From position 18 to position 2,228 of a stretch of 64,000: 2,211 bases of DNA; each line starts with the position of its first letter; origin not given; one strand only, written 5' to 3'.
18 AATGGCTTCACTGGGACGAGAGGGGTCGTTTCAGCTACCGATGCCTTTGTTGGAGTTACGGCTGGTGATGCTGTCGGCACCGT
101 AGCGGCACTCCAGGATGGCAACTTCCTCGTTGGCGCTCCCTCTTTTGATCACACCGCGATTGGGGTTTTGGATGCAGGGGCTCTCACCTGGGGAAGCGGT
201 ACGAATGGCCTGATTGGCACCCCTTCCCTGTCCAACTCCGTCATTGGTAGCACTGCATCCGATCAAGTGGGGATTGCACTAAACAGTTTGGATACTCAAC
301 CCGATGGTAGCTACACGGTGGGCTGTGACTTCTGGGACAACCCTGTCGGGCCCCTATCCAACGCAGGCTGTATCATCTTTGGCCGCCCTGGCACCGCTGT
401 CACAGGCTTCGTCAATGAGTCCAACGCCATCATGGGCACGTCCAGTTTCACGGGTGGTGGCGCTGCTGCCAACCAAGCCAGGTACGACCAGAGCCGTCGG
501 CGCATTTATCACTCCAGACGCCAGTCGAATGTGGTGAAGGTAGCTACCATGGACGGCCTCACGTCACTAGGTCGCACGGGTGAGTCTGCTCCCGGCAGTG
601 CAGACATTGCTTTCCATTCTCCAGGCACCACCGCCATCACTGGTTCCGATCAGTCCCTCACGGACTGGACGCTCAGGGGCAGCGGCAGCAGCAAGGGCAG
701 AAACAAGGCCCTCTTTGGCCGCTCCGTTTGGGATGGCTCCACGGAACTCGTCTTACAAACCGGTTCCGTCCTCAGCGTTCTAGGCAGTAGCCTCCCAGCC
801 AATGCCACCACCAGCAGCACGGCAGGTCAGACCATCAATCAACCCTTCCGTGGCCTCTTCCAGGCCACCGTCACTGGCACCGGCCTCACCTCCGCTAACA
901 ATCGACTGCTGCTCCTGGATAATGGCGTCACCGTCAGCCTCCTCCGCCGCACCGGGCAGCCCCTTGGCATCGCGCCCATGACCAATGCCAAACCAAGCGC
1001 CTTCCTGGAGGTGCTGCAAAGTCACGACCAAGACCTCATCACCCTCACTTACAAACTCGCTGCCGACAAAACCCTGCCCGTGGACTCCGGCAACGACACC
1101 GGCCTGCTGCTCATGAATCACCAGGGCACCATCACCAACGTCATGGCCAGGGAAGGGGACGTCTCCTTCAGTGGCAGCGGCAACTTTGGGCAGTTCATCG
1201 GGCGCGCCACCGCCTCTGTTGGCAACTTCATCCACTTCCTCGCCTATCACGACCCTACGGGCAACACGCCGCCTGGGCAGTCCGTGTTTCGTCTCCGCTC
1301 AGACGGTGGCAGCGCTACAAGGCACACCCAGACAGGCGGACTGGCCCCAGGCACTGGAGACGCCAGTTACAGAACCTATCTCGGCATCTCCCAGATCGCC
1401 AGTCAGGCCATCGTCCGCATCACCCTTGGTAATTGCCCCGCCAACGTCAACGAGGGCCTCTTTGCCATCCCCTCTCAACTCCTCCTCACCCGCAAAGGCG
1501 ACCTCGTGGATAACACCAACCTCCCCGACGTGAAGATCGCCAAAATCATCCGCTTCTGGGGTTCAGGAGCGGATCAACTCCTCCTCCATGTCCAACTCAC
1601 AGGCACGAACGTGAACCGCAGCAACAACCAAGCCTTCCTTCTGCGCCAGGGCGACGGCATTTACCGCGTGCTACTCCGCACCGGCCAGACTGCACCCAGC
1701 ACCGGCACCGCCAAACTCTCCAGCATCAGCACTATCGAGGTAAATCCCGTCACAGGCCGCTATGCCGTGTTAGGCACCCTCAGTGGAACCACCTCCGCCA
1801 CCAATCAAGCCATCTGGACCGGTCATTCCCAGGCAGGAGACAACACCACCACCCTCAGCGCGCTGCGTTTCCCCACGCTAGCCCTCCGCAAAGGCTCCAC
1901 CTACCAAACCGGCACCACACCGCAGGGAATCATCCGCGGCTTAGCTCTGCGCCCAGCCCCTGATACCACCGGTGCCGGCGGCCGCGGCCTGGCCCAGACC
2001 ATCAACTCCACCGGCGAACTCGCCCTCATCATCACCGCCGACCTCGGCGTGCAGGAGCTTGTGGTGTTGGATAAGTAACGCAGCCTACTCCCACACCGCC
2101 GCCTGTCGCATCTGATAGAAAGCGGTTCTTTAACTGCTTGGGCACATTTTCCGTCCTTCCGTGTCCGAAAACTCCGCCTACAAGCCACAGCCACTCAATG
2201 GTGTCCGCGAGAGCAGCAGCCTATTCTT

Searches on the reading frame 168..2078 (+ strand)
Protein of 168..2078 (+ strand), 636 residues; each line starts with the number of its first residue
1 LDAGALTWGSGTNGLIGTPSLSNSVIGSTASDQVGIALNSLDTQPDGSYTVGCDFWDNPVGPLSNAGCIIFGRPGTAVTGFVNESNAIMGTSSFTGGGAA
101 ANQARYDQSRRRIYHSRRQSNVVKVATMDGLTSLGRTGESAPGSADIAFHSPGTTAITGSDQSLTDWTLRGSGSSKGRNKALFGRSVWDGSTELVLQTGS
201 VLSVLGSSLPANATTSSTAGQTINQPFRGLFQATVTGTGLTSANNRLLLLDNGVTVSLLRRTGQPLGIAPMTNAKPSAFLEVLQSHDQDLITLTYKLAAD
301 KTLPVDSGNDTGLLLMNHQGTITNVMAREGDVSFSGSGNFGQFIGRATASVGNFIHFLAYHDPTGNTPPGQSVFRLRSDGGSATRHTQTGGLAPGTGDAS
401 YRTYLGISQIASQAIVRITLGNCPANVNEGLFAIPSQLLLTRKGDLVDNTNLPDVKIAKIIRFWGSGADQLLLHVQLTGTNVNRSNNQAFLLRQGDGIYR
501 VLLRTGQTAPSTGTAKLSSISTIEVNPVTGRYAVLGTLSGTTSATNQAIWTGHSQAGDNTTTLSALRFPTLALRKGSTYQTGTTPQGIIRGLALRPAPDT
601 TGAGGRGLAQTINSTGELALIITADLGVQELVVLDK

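Call 17: search_protein_families(library=pfam, proteins=[window:168-2078:+], max_evalue=0.001)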
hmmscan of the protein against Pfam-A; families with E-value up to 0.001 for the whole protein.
window:168-2078:+ (636 aa): 1 family
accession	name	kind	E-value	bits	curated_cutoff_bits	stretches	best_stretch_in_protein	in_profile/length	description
PF18888.5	DUF5650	-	5.4e-15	55.2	25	2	2-35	21-54/55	Repeat of unknown function (DUF5650)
